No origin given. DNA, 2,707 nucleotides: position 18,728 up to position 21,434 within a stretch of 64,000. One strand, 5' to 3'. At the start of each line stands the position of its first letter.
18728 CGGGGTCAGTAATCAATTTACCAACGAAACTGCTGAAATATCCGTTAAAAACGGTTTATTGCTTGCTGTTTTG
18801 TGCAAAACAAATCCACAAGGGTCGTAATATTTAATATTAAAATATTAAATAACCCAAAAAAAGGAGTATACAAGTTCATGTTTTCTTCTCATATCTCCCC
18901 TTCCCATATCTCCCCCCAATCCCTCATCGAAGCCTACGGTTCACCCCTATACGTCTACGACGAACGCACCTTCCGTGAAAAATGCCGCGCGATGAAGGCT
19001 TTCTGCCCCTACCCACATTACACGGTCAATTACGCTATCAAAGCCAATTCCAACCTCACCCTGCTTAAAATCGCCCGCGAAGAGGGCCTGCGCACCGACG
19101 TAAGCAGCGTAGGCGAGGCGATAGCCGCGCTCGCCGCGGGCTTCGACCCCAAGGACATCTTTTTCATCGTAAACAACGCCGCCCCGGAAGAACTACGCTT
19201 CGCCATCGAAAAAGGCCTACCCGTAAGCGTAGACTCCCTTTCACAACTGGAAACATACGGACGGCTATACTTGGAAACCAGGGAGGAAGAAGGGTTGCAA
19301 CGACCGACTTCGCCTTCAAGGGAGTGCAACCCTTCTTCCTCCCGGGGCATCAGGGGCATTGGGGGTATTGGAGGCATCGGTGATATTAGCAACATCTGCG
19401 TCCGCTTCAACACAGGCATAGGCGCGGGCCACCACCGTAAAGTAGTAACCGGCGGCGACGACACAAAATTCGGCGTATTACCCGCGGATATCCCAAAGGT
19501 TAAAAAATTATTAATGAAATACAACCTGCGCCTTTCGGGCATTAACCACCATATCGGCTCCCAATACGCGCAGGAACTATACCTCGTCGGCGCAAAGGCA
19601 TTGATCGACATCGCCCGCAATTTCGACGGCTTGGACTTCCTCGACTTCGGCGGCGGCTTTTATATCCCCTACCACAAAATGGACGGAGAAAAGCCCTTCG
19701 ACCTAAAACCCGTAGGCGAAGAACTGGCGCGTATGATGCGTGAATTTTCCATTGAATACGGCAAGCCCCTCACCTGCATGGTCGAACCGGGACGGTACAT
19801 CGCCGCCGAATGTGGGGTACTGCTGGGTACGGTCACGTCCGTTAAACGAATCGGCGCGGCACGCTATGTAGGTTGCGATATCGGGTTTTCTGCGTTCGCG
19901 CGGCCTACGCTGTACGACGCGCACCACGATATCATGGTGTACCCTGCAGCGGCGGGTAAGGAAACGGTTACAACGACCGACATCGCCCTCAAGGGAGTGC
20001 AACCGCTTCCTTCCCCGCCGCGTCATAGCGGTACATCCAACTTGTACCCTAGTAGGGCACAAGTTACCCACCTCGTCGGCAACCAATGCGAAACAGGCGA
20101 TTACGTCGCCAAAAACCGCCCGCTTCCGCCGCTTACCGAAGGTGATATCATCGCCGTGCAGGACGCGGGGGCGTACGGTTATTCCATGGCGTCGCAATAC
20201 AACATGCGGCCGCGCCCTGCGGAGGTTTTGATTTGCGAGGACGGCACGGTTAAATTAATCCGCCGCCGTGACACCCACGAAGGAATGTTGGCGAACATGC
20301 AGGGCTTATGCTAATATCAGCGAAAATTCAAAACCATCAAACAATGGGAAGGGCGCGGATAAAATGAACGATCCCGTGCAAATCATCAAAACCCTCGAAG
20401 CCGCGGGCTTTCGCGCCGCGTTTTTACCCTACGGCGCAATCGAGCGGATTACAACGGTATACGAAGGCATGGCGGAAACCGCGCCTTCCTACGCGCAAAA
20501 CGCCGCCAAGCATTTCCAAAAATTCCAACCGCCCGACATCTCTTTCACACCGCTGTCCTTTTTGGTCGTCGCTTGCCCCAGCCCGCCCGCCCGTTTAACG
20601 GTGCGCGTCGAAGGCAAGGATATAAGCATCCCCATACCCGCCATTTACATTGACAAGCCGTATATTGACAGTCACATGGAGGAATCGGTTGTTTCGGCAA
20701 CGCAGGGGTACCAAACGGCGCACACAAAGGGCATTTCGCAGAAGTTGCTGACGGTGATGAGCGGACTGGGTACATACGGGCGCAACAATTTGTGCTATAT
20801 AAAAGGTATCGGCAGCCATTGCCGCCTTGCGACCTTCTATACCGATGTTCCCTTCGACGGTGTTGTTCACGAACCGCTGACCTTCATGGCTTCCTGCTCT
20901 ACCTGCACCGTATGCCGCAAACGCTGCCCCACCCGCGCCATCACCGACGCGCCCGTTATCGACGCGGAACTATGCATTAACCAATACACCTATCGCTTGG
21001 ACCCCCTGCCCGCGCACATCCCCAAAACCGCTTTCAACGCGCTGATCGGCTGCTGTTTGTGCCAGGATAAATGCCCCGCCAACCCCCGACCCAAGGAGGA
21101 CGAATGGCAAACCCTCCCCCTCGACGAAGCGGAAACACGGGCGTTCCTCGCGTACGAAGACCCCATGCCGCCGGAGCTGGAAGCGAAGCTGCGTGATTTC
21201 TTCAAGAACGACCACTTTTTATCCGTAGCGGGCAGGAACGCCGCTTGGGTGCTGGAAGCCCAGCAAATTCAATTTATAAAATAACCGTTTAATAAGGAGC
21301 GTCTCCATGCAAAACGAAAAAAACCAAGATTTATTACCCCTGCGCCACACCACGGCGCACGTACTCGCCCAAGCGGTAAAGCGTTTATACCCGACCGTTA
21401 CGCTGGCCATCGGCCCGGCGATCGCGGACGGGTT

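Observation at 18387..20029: Short hairpin elements with an identical 25-26 nt core and copy-specific long stems, inserted in frame inside thiN and (twice) lysA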

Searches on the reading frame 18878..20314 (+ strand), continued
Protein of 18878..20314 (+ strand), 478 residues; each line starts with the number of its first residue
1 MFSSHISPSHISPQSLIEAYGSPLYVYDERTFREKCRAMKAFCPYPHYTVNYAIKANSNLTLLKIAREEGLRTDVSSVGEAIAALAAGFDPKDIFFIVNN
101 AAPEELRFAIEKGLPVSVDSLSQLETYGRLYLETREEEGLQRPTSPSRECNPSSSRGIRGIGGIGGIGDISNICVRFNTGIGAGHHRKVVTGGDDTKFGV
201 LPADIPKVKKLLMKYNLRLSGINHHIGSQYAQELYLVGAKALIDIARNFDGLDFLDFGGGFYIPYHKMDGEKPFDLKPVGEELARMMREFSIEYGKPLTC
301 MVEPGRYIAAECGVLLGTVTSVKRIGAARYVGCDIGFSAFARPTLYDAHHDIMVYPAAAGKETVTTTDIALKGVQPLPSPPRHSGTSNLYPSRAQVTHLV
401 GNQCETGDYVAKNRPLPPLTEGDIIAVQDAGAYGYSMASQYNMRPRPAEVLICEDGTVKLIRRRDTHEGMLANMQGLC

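Call 79: predict_structure(alignment_id=A1)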
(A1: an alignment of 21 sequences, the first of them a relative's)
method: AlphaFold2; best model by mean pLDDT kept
length: 478 residues; sequences in the alignment: 21
mean_pLDDT: 75.5   pTM: 0.78
mean pLDDT of the five models: 75.5, 75.4, 73.6, 71.1, 69.8
residues with pLDDT >= 90: 190; 70-90: 132; 50-70: 57; < 50: 99
segments of 3 or more residues with pLDDT < 50: 1-8, 146-151, 153-169, 184-193, 338-348, 360-391, 403-407, 432-434
pLDDT, mean of each block of 10 residues (from residue 1): 43 92 90 93 96 79 94 90 92 88 90 92 94 85 50 42 42 86 50 58 95 95 75 84 96 90 69 81 97 97 84 88 85 66 43 76 38 32 34 75 56 83 83 49 72 93 79 58
secondary structure, 60 per line:
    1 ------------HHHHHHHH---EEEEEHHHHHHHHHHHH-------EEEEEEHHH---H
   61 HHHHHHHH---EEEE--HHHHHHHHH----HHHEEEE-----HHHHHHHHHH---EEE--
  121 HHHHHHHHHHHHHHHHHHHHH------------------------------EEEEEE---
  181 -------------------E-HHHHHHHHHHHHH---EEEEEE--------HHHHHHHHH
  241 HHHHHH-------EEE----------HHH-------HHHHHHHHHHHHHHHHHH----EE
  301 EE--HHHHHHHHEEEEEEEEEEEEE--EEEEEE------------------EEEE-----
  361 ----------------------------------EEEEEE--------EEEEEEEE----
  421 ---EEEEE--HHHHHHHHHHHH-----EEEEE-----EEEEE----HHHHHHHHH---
elements in order: H13-20 E24-28 H29-40 E48-53 H60-68 E72-75 H78-86 E94-97 H103-112 E116-118 H121-141 E172-177 H202-214 E218-223 H232-246 E254-256 H277-294 E299-302 H305-312 E313-325 E328-333 E352-355 E395-400 E409-416 E424-428 H431-442 E448-452 E458-462 H467-475
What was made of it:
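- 19278..19346 (+): SH-2: hairpin element in lysA insertion site 1. It has 19 perfect bp (19281-19343), or 22 bp with one mismatch, and a 25-nt loop. AlphaFold gives pLDDT below 50 here (call 79).
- Both are coil with pLDDT below 50 in an otherwise confident model (call 79).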

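Call 84: find_encoding_contigs(protein=P0007, flank=10000, max_places=1)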
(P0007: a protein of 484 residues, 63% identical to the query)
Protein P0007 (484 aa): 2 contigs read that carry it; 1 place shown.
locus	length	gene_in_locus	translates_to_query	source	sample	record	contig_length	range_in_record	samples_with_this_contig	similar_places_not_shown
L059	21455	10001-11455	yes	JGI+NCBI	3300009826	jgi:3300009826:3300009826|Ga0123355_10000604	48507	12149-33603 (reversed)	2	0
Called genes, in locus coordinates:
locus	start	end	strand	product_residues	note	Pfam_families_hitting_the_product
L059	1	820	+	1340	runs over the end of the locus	PF17757:UvrB_inter, PF02559:CarD_TRCF_RID, PF00270:DEAD, PF04851:ResIII, PF00271:Helicase_C, PF03461:TRCF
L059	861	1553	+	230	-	-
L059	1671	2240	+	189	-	PF00293:NUDIX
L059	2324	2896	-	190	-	PF11193:DUF2812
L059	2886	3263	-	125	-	PF03551:PadR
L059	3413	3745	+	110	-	-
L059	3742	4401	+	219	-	PF04263:TPK_catalytic, PF04265:TPK_B1_binding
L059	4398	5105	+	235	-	-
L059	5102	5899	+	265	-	PF00005:ABC_tran, PF13304:AAA_21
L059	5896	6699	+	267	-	-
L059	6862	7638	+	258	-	PF06182:ABC2_membrane_6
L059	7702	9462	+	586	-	PF03575:Peptidase_S51, PF00583:Acetyltransf_1, PF13508:Acetyltransf_7, PF08445:FR47 (faint), PF00583:Acetyltransf_1, PF13673:Acetyltransf_10 (weak), PF13508:Acetyltransf_7 (weak)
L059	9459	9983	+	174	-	PF00583:Acetyltransf_1, PF13673:Acetyltransf_10, PF13420:Acetyltransf_4 (weak), PF13508:Acetyltransf_7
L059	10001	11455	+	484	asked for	PF00278:Orn_DAP_Arg_deC, PF02784:Orn_Arg_deC_N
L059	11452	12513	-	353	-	PF00144:Beta-lactamase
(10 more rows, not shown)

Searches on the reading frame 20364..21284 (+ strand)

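Call 12: search_protein_families(library=pfam, proteins=[window:20364-21284:+])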
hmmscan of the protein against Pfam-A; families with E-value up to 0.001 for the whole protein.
window:20364-21284:+ (306 aa): 1 family
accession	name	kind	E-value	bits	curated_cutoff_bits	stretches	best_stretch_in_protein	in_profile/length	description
PF13484.11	Fer4_16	-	8.6e-09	36.5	30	1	178-240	2-66/66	4Fe-4S double cluster binding domain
